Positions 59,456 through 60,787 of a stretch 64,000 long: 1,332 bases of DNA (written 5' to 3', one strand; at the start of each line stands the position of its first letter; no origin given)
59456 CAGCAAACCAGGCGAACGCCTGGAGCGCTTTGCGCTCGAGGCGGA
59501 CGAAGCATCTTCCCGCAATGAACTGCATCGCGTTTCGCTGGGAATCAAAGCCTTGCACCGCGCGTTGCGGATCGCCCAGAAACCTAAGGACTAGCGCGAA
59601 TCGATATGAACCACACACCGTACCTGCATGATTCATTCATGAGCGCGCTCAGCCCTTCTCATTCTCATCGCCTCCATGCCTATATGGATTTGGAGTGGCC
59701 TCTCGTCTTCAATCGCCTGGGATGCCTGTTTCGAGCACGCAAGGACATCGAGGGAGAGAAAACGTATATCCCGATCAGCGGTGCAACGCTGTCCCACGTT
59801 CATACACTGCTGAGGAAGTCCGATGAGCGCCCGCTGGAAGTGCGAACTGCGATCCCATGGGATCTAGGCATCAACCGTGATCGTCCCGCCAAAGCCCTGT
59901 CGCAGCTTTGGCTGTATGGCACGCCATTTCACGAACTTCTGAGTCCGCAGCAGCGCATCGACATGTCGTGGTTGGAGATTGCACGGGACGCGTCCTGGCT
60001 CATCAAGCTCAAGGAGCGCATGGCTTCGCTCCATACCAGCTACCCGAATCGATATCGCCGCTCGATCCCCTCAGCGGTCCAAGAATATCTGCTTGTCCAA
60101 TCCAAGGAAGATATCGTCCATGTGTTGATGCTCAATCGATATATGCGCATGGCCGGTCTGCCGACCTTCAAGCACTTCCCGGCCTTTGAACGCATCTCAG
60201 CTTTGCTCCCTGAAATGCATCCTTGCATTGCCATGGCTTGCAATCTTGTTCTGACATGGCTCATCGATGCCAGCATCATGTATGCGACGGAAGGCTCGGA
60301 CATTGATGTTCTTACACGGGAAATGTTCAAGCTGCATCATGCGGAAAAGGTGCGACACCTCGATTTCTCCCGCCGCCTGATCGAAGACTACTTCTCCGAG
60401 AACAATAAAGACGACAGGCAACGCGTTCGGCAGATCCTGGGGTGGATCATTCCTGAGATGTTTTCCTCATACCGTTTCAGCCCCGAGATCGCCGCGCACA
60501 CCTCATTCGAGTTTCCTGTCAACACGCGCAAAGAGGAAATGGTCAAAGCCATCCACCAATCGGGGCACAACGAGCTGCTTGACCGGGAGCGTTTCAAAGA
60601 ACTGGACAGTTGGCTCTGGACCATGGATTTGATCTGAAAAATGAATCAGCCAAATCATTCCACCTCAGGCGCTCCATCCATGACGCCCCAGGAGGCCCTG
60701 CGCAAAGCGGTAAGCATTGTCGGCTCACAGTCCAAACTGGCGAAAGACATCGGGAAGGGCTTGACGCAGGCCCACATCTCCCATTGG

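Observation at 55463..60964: Tightly packed eight-gene island operon mixing three unknown proteins with an exported Fe-SOD, a receiver-like protein, a c-haem DUF3365 sensor domain, a di-iron protein and a Cro-like regulator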

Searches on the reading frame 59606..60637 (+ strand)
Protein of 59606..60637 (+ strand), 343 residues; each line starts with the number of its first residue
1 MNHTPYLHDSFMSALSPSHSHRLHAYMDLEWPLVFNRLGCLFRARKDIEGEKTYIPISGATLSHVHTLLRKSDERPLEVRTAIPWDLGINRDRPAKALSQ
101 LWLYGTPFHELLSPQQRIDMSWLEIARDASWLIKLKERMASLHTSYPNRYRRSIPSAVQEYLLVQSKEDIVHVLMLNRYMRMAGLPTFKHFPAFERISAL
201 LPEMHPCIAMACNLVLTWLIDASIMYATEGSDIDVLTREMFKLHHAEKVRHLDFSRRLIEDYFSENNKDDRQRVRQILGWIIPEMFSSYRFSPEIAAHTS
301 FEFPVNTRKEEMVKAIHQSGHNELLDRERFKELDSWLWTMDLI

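Call 3: search_protein_families(library=pfam, proteins=[window:59606-60637:+], max_evalue=0.1)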
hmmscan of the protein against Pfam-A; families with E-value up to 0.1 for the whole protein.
window:59606-60637:+ (343 aa): 2 families
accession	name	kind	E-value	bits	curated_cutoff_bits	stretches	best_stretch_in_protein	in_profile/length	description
PF11583.14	AurF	-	1e-14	54.8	29.6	1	65-323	8-265/282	P-aminobenzoate N-oxygenase AurF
PF12719.13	Cnd3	-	0.0082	15.8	25.8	1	240-288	142-189/288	Nuclear condensing complex subunits, C-term domain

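Call 8: find_encoding_contigs(protein=window:59606-60637:+, flank=10000, max_places=10)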
Protein window:59606-60637:+ (343 aa): 11 contigs read that carry it; 8 places shown.
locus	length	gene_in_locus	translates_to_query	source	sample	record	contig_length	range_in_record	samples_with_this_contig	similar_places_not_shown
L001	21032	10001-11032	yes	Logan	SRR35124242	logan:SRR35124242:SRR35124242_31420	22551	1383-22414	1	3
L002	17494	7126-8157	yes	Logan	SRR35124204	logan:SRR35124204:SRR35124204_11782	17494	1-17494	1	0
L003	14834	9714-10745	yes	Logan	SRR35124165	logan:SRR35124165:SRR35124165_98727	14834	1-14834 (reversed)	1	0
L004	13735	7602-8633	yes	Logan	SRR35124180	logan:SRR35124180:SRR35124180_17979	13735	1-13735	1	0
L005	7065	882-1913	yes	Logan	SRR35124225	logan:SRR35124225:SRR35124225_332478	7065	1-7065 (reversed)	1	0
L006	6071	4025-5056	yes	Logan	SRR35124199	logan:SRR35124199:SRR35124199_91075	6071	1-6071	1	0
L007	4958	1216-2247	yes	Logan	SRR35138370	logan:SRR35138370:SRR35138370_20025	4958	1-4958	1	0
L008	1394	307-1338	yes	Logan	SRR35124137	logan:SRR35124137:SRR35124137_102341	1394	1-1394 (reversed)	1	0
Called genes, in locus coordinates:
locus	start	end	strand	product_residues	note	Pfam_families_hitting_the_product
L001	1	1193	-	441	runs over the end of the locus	PF00512:HisKA, PF02518:HATPase_c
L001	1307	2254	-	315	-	-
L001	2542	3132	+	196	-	PF00072:Response_reg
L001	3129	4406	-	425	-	PF00512:HisKA, PF02518:HATPase_c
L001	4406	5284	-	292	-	PF08667:BetR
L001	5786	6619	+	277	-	-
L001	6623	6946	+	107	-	-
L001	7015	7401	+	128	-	-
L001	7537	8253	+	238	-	PF00081:Sod_Fe_N, PF02777:Sod_Fe_C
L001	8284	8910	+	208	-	-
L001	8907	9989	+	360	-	PF11845:Tll0287-like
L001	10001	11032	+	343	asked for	PF11583:AurF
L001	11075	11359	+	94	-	PF15943:YdaS_toxin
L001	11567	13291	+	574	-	PF08479:POTRA_2, PF17287:POTRA_3, PF03865:ShlB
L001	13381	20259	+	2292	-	PF13018:ESPR (weak), PF05860:TPS, PF13332:Fil_haemagg_2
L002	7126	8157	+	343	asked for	PF11583:AurF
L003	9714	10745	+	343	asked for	PF11583:AurF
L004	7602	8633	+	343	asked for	PF11583:AurF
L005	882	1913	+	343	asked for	PF11583:AurF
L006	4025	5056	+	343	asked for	PF11583:AurF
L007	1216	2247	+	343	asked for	PF11583:AurF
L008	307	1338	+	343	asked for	PF11583:AurF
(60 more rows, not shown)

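Call 9: find_homologous_proteins(query=window:59606-60637:+)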
Query window:59606-60637:+ (343 aa): 13 proteins with E <= 0.001 among 868 candidates.
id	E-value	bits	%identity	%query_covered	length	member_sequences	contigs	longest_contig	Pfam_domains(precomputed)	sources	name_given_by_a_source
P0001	3.0e-215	732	92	100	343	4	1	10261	PF11583.15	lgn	-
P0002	3.1e-174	597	80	97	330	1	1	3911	PF11583.15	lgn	-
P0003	5.6e-174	596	78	97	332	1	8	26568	PF11583.15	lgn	-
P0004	2.8e-164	564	78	94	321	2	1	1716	PF11583.15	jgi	jgi:P-aminobenzoate N-oxygenase AurF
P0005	3.8e-157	541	73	97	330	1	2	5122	PF11583.15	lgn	-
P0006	9.6e-145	500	64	97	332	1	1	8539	PF11583.15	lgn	-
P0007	3.9e-144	498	64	97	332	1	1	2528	PF11583.15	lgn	-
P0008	6.7e-139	481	62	97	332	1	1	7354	PF11583.15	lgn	-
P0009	2.8e-131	456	61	97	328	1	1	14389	PF11583.15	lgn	-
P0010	6.7e-131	455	62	97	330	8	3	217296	PF11583.15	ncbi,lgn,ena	-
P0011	1.7e-130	453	61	97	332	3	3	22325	PF11583.15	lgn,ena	-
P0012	9.4e-116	405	54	97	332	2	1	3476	PF11583.15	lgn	-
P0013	3.0e-108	380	63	78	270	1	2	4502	PF11583.15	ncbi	-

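Call 10: find_encoding_contigs(protein=P0010, flank=10000, max_places=3)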
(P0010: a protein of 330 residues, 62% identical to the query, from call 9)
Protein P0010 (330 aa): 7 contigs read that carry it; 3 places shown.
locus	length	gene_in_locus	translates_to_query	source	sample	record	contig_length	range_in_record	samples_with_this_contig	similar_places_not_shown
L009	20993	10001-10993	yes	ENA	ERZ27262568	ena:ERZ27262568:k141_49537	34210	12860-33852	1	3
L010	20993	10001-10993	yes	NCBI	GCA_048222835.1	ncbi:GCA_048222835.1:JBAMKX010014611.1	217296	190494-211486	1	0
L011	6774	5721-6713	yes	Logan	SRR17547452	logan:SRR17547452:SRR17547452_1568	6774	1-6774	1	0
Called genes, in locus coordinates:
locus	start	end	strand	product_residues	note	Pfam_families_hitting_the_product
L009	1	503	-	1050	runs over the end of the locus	PF05954:Phage_GPD, PF04717:Phage_base_V, PF13296:T6SS_Vgr, PF10106:DUF2345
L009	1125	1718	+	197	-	PF01852:START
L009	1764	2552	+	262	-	-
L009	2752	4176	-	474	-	PF00512:HisKA, PF02518:HATPase_c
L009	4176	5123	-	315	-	-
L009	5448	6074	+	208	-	PF00072:Response_reg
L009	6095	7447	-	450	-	PF00512:HisKA (weak), PF13581:HATPase_c_2 (weak), PF02518:HATPase_c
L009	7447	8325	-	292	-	PF00072:Response_reg (faint), PF08667:BetR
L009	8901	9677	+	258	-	-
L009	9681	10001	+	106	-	-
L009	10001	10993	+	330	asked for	PF11583:AurF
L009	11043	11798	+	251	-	PF03472:Autoind_bind, PF00196:GerE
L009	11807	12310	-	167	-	PF11066:DUF2867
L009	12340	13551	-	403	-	PF00067:p450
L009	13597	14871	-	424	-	-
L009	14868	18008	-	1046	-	PF03176:MMPL, PF07044:DUF1329 (weak), PF17131:TP_0789-like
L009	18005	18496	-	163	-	-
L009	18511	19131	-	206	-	PF02525:Flavodoxin_2, PF03358:FMN_red (weak)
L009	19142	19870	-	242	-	PF00106:adh_short, PF01370:Epimerase, PF13561:adh_short_C2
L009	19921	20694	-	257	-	PF00106:adh_short, PF01370:Epimerase (weak), PF08659:KR, PF13561:adh_short_C2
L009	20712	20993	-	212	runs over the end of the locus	?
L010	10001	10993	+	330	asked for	PF11583:AurF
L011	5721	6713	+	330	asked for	PF11583:AurF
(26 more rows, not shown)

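Call 11: find_encoding_contigs(protein=P0003, flank=10000, max_places=3)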
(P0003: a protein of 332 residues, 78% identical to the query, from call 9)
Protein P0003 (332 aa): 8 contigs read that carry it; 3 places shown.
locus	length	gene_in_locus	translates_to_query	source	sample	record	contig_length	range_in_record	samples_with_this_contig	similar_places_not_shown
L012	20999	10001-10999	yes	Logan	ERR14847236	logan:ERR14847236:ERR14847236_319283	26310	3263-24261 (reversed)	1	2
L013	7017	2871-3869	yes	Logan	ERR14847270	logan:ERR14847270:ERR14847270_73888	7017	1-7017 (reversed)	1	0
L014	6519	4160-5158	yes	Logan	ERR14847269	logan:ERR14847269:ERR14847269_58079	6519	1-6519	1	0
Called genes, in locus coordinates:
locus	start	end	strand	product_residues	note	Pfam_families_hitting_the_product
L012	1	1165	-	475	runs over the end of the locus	PF00512:HisKA, PF02518:HATPase_c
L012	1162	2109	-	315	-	-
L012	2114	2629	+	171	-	-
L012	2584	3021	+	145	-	PF00072:Response_reg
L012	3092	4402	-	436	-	PF00512:HisKA (weak), PF02518:HATPase_c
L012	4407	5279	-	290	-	PF08667:BetR, PF00072:Response_reg (weak)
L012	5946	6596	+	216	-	-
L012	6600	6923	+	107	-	-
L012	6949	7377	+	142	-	-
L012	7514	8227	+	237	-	PF00081:Sod_Fe_N, PF02777:Sod_Fe_C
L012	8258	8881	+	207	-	-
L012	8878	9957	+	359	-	PF11845:Tll0287-like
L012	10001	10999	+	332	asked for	PF11583:AurF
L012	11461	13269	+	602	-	PF08479:POTRA_2, PF17287:POTRA_3, PF03865:ShlB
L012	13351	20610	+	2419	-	PF13018:ESPR, PF05860:TPS, PF13332:Fil_haemagg_2, PF14021:TNT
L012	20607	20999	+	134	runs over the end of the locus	PF15599:Imm63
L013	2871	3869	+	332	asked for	PF11583:AurF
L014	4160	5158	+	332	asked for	PF11583:AurF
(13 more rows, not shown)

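Call 12: find_encoding_contigs(protein=P0011, flank=10000, max_places=3)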
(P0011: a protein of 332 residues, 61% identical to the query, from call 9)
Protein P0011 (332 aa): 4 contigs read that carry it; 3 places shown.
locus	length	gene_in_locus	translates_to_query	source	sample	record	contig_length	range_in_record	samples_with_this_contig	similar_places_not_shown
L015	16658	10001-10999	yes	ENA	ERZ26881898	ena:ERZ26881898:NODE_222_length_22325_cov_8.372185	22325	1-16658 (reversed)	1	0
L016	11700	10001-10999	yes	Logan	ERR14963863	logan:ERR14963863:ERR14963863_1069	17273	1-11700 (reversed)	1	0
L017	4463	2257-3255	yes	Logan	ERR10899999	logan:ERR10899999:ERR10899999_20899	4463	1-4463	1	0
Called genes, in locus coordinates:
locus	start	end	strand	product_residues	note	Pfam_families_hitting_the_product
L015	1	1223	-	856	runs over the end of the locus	PF00004:AAA, PF17862:AAA_lid_3 (weak)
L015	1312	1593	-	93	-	-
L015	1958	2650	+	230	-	PF01852:START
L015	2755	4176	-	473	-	PF00512:HisKA, PF02518:HATPase_c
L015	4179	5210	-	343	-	-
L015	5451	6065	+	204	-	PF00072:Response_reg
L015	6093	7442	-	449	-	PF00512:HisKA, PF02518:HATPase_c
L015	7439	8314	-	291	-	PF08667:BetR, PF00072:Response_reg (weak)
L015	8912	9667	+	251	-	-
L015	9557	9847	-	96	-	-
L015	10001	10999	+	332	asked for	PF11583:AurF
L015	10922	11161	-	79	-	-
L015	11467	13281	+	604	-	PF16640:Big_3_5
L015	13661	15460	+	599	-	-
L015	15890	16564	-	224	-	PF00078:RVT_1 (weak)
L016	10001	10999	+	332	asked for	PF11583:AurF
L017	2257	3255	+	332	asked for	PF11583:AurF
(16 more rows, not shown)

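Call 15: search_protein_families(library=ncbifam, proteins=[window:59606-60637:+], max_evalue=0.01)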
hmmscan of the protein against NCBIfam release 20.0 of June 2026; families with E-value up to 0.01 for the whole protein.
window:59606-60637:+ (343 aa): 0 families

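Call 17: search_solved_structures(query=A1, max_evalue=10, show_alignments=3)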
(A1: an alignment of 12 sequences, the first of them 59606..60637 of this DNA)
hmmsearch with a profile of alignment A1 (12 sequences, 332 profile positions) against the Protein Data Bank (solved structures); distinct sequences matched with E-value up to 10: 5.
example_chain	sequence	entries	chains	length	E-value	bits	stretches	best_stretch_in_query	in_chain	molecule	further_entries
1rq6_A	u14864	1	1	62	0.39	13.3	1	218-272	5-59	30S ribosomal protein S17e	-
8pe2_A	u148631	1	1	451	0.42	13.2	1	115-161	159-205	1,3-beta-glucanosyltransferase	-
8pe1_B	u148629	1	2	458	0.44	13.2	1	115-161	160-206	1,3-beta-glucanosyltransferase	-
1mje_A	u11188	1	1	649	0.44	13.2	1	20-120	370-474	breast cancer 2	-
8hkx_S17E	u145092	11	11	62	1.1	11.9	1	219-269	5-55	30S ribosomal protein S17e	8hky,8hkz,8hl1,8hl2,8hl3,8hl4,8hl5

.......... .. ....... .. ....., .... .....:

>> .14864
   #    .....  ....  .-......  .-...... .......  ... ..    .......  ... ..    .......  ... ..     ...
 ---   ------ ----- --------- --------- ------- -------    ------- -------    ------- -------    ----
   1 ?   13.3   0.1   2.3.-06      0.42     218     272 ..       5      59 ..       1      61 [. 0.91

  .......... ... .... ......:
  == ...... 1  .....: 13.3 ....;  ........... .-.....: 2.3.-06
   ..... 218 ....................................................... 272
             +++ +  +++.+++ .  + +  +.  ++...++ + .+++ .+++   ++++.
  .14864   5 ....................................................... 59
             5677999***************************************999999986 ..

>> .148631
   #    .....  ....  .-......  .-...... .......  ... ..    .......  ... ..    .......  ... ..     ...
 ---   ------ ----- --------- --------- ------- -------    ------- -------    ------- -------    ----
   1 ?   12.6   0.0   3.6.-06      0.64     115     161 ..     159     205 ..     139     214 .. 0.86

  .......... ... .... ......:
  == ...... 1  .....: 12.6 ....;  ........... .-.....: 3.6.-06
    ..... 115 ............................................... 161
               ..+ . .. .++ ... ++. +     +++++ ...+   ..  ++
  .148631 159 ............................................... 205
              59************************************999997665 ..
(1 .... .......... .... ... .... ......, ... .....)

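Call 18: find_related_loci(query=A1, collection=genome_contigs, flank=10000)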
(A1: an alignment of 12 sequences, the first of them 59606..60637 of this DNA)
Query A1 (343 aa) in genome_contigs; peptide patterns used: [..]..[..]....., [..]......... (x = any residue, [..] = any of these).
10 stretches matched a pattern; 3 encode a relative of the query (tblastn E <= 1e-3); 3 distinct loci.
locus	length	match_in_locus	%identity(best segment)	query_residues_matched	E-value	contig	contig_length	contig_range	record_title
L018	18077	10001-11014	60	6-343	6e-137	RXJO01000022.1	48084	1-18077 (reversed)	MAG: Curvibacter sp. isolate AWTP1-17 sample_65_scaffold_121, whole genome shotgun sequence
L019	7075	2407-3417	44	7-343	2e-98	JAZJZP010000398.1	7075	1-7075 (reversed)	MAG: Pseudomonadota bacterium isolate ADI_H2L1_1_122_18_3-bin026 ADIH2L11_B026_0_000000000398, whole genome shotgun sequ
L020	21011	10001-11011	44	7-343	2e-98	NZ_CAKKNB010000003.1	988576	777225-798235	Aquabacterium sp. CECT 9606 isolate UB60; 180319 A20MB 6, whole genome shotgun sequence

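Call 21: find_encoding_contigs(protein=P0005, flank=10000, max_places=2)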
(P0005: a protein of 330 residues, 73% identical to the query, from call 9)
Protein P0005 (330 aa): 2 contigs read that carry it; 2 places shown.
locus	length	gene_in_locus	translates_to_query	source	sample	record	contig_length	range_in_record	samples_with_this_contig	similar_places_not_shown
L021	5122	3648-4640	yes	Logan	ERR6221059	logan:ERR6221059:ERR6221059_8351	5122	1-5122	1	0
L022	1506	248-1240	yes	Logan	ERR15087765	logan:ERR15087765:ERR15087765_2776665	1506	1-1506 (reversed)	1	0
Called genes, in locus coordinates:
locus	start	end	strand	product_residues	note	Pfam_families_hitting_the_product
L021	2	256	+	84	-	?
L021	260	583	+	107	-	-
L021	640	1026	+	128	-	-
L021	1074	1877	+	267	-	PF00081:Sod_Fe_N, PF02777:Sod_Fe_C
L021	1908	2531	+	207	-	-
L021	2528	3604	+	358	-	PF11845:Tll0287-like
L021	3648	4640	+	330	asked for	PF11583:AurF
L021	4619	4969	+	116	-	PF15943:YdaS_toxin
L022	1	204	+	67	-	?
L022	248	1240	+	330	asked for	PF11583:AurF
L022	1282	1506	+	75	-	?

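Call 22: find_encoding_contigs(protein=P0006, flank=10000, max_places=2)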
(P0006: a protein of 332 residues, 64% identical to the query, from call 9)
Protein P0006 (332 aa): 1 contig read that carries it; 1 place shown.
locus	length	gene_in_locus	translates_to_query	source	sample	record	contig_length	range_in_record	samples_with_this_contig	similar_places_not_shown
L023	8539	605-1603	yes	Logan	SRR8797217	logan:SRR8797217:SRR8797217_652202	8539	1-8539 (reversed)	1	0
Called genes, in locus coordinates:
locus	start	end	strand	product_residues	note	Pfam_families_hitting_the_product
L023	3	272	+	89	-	?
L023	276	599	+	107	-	-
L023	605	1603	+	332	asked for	PF11583:AurF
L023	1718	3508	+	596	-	PF08479:POTRA_2, PF17287:POTRA_3, PF03865:ShlB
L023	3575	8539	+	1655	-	?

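Call 23: find_encoding_contigs(protein=P0009, flank=10000, max_places=2)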
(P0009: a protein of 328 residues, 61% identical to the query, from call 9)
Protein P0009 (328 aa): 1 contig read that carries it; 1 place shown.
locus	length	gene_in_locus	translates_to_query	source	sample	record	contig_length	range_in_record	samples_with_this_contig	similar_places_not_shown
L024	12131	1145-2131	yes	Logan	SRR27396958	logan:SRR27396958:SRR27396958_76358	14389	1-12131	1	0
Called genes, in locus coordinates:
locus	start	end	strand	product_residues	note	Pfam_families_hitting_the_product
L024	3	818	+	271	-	?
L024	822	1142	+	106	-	-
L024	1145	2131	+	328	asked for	PF11583:AurF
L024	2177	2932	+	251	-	PF03472:Autoind_bind, PF00196:GerE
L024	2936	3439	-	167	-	PF11066:DUF2867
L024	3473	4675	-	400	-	PF00067:p450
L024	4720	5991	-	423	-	-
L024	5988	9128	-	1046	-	PF03176:MMPL, PF07044:DUF1329 (weak), PF17131:TP_0789-like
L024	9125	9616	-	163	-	-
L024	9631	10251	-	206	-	PF02525:Flavodoxin_2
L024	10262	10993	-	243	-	PF00106:adh_short, PF01370:Epimerase (weak), PF13561:adh_short_C2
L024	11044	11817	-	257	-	PF00106:adh_short, PF01370:Epimerase (weak), PF08659:KR, PF23441:SDR (weak), PF13561:adh_short_C2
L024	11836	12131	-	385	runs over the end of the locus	PF00724:Oxidored_FMN, PF01207:Dus (weak)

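Call 24: find_encoding_contigs(protein=P0008, flank=10000, max_places=2)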
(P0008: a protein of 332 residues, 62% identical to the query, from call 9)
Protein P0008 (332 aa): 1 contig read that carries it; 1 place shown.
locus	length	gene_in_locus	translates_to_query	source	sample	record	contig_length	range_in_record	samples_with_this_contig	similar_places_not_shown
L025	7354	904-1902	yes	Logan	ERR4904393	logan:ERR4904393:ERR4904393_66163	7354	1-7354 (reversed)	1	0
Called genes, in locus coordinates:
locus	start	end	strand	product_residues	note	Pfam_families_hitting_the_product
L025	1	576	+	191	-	?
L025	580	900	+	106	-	-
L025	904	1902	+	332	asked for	PF11583:AurF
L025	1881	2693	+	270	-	PF03472:Autoind_bind, PF00196:GerE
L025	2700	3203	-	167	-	PF11066:DUF2867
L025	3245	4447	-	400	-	PF00067:p450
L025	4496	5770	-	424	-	-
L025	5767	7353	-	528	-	?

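Call 62: find_related_loci(query=A7, collection=metagenome_contigs, flank=8000)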
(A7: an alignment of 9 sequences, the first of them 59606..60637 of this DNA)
Query A7 (343 aa) in metagenome_contigs; peptide patterns used: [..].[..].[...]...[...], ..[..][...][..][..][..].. (x = any residue, [..] = any of these).
183 stretches matched a pattern; 15 encode a relative of the query (tblastn E <= 1e-3); 15 distinct loci.
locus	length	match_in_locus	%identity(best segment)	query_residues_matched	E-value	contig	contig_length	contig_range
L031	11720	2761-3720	40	22-343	7e-87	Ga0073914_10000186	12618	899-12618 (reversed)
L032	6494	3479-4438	40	22-343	7e-87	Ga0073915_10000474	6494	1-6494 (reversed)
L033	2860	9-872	43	55-342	3e-88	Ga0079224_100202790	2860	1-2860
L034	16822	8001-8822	35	68-339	1e-66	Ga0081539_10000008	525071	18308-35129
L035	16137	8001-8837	36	65-342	1e-60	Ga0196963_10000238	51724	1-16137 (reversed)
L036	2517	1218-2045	32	68-343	3e-61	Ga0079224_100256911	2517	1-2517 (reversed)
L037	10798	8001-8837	36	63-337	4e-58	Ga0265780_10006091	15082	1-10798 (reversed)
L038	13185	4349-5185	36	63-337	4e-58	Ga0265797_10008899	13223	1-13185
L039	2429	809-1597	37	81-342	4e-58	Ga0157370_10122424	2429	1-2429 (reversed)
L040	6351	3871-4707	35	63-337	1e-57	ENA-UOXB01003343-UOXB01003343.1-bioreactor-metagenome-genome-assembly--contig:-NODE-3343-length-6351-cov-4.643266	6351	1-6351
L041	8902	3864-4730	34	55-342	9e-57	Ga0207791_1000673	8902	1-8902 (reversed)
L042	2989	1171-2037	34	55-342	6e-57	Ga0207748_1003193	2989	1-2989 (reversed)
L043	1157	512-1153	32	68-279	2e-48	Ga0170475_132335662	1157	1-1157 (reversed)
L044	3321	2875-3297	33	47-188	8e-25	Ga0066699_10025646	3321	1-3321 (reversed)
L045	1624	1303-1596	33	52-149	2e-12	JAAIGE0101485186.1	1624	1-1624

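Call 73: search_protein_families(library=padloc, proteins=[window:59606-60637:+], max_evalue=0.01)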
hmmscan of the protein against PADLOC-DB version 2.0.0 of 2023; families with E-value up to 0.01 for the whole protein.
window:59606-60637:+ (343 aa): 0 families

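Call 77: search_dna_similar(query=window:59606-60637:+, collection=plasmids, mode=protein, max_evalue=0.00001, max_rows=15)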
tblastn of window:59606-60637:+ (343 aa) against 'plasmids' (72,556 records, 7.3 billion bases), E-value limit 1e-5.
No match.
